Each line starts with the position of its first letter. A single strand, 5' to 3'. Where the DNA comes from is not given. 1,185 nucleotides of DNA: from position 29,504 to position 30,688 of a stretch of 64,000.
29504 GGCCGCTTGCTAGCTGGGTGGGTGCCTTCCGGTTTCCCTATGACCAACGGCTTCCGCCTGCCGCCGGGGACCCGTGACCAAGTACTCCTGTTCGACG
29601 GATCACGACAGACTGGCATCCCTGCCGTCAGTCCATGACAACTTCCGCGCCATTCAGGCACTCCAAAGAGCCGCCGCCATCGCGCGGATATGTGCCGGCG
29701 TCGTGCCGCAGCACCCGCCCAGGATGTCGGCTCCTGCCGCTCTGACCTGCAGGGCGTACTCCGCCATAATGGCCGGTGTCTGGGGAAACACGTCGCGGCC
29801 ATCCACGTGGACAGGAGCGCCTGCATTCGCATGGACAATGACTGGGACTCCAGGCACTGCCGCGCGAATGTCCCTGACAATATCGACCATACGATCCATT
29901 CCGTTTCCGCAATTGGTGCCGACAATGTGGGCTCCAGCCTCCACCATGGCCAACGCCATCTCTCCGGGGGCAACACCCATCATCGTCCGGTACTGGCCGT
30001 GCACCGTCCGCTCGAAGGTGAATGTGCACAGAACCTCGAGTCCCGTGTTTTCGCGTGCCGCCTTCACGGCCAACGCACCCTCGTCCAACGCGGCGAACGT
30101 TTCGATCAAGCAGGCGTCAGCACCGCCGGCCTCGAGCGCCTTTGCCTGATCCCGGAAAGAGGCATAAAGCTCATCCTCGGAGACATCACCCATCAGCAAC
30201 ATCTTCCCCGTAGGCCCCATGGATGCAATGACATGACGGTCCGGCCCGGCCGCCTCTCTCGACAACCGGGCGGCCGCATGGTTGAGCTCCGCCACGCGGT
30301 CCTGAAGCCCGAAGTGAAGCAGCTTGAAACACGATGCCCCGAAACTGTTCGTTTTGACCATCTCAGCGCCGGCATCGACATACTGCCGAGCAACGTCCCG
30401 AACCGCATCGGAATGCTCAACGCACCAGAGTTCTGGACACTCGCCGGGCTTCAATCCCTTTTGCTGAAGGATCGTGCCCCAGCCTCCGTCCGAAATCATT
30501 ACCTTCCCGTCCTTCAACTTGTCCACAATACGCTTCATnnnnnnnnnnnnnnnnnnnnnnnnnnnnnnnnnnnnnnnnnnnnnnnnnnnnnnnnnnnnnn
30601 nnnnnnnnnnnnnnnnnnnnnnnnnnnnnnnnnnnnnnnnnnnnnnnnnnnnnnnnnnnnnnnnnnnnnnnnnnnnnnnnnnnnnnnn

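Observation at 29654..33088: Corrinoid protein + receiver-domain-fused homocysteine-S-methyltransferase-like enzyme, with divergent AraC regulator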

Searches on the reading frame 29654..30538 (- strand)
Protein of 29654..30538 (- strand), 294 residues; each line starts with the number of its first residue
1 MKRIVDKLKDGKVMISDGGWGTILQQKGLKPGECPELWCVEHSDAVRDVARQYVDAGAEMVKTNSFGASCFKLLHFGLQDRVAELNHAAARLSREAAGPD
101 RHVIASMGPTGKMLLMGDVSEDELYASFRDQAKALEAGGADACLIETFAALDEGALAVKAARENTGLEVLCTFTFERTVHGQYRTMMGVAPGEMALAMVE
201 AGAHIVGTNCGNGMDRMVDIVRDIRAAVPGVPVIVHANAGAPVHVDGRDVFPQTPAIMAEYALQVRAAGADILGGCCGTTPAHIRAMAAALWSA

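Call 25: find_related_loci(query=A1, collection=genome_contigs, flank=6000)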
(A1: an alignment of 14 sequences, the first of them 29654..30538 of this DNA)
Query A1 (294 aa) in genome_contigs; peptide patterns used: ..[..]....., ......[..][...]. (x = any residue, [..] = any of these).
599 stretches matched a pattern (row limit reached: there are more); 589 encode a relative of the query (tblastn E <= 1e-3); the best 80 are kept; 80 distinct loci.
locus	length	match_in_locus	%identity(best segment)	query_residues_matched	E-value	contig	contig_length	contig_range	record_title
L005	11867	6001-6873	64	1-291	2e-136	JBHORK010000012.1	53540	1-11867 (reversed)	Verrucomicrobiota bacterium isolate SAG AM-311-M03 NODE_12_length_53540_cov_25.999794, whole genome shotgun sequence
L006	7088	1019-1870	65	4-287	6e-133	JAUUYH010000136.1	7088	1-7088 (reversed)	MAG: Kiritimatiellota bacterium isolate CSMAG_162 CSMAG_162_k127_5563021_length_7088_cov_22.1608, whole genome shotgun s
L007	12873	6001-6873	63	1-291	3e-130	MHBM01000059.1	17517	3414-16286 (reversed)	MAG: Lentisphaerae bacterium RIFOXYA12_FULL_48_11 rifixya3_full_scaffold_1610, whole genome shotgun sequence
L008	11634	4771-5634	64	4-291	1e-129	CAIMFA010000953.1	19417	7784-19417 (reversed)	MAG: uncultured Lentisphaeria bacterium isolate Umea_bin-02975 genome assembly, contig: bin-02975:0953/1030, whole genom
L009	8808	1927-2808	64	1-294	3e-129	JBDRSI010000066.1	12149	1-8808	MAG: Verrucomicrobiota bacterium isolate MEGAHIT-group-3.139 k141_130818, whole genome shotgun sequence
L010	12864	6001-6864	64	4-291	4e-129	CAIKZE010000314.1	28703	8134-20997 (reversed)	MAG: uncultured Lentisphaeria bacterium isolate AlinenLipids_bin-4837 genome assembly, contig: bin-4837:314/506, whole g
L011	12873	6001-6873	67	1-291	7e-129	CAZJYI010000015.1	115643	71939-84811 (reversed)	MAG TPA_asm: uncultured Victivallales bacterium isolate binchicken_co97_160 genome assembly, contig: NODE_417_length_115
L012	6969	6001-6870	62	2-291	8e-129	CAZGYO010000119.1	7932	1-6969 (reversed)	MAG TPA_asm: uncultured Victivallales bacterium isolate SRP141376_co4_271 genome assembly, contig: NODE_14829_length_793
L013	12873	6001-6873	62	1-291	6e-129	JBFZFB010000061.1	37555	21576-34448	MAG: Lentisphaerota bacterium isolate PPR_0604 PPR_0604.fa_k121_325165, whole genome shotgun sequence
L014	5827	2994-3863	63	4-293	5e-129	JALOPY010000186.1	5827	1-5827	MAG: bacterium isolate Prado141 scaffold_32933, whole genome shotgun sequence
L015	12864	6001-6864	64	4-291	2e-128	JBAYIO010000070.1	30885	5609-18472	MAG: Victivallaceae bacterium isolate SO_2016_GW1_32 scaffold02660_OW334_2016, whole genome shotgun sequence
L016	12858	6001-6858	63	2-287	6e-128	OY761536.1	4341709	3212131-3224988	MAG: Victivallaceae bacterium isolate e353ef71-700a-4510-b67c-5bed4426050c genome assembly, chromosome: 1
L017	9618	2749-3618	61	2-291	9e-128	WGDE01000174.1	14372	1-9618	MAG: Phycisphaerae bacterium isolate S145_28 k151_283655, whole genome shotgun sequence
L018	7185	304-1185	64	1-294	1e-127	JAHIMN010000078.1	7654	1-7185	MAG: Verrucomicrobia bacterium isolate KR13_N2.mb.73 KR13_N2.mb.73_k141_104632, whole genome shotgun sequence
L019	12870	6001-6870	61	2-291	4e-127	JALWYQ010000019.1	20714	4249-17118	MAG: Phycisphaerae bacterium isolate T2_metabat1_scaf2bin.018 T2_NODE_2204_length_20714_cov_2.706708, whole genome shotg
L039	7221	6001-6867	60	3-291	1e-123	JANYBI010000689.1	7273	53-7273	MAG: Lentisphaerae bacterium isolate GL140_5_metabat_62_sub GL140_5_k141_545189, whole genome shotgun sequence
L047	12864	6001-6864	60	3-290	9e-123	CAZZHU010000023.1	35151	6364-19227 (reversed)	MAG TPA_asm: uncultured Leptospirales bacterium isolate SRP192927_co6_673 genome assembly, contig: NODE_2077_length_3515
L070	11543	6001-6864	63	3-290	1e-120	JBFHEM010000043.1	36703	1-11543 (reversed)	MAG: Tichowtungia sp. isolate Mix_sand07.2021.05.G.10 k141_2116714_length_36703_cov_25.1002, whole genome shotgun sequen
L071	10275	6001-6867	61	3-291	2e-120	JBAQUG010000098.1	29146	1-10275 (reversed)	MAG: Victivallales bacterium isolate MFD12006_ilm_asm_bin38 k127_34505, whole genome shotgun sequence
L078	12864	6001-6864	57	1-288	4e-120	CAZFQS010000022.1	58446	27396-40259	MAG TPA_asm: uncultured Bacteroidales bacterium isolate binchicken_co100_434 genome assembly, contig: NODE_729_length_58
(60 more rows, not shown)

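Call 43: search_protein_families(library=pfam, proteins=[L071:4507-4914:+, L071:5153-5806:+, L039:4386-4796:+], max_evalue=0.001)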
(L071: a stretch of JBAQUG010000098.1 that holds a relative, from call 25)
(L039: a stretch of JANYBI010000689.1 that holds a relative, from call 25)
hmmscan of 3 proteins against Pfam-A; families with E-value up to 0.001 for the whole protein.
L071:4507-4914:+ (135 aa): 1 family
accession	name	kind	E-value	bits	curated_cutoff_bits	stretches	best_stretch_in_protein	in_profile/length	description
PF00072.30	Response_reg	-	3.5e-09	37.3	30.2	1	11-100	1-85/111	Response regulator receiver domain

L071:5153-5806:+ (217 aa): 0 families

L039:4386-4796:+ (136 aa): 1 family
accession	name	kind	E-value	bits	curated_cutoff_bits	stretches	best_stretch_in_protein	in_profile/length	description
PF00072.30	Response_reg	-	5.8e-08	33.3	30.2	1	12-100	1-84/111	Response regulator receiver domain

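Call 68: search_protein_families(library=pfam, proteins=[L070:3944-6001:+, L078:4871-5902:+, L047:6994-7722:-, L047:7851-8969:+], max_evalue=0.001)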
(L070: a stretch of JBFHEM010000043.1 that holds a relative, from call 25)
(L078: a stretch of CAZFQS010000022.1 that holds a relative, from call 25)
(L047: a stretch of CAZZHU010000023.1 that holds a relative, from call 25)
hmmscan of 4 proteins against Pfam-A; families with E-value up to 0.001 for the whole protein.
L070:3944-6001:+ (685 aa): 3 families
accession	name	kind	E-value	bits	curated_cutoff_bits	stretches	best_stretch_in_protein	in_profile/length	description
PF14574.11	RACo_C_ter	-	2.1e-68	230.7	27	1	419-681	3-260/261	C-terminal domain of RACo the ASKHA domain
PF17651.6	Raco_middle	-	6.9e-38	130.3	26.8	2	335-415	82-162/163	RACo middle region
PF00111.32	Fer2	-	2.9e-06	27.6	21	1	119-189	2-75/77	2Fe-2S iron-sulfur cluster binding domain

L078:4871-5902:+ (343 aa): 1 family
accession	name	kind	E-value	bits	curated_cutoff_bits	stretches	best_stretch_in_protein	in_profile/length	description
PF01208.23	URO-D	-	4.4e-52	177.7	23.9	1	58-337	59-346/346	Uroporphyrinogen decarboxylase (URO-D)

L047:6994-7722:- (242 aa): 1 family
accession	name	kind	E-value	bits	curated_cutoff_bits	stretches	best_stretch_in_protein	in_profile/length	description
PF02965.22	Met_synt_B12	-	2.4e-11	44.1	25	1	83-236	104-272/273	Vitamin B12 dependent methionine synthase, activation domain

L047:7851-8969:+ (372 aa): 1 family
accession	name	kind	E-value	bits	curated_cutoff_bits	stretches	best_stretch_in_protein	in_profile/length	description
PF01208.23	URO-D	-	3e-34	119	23.9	1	104-367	79-346/346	Uroporphyrinogen decarboxylase (URO-D)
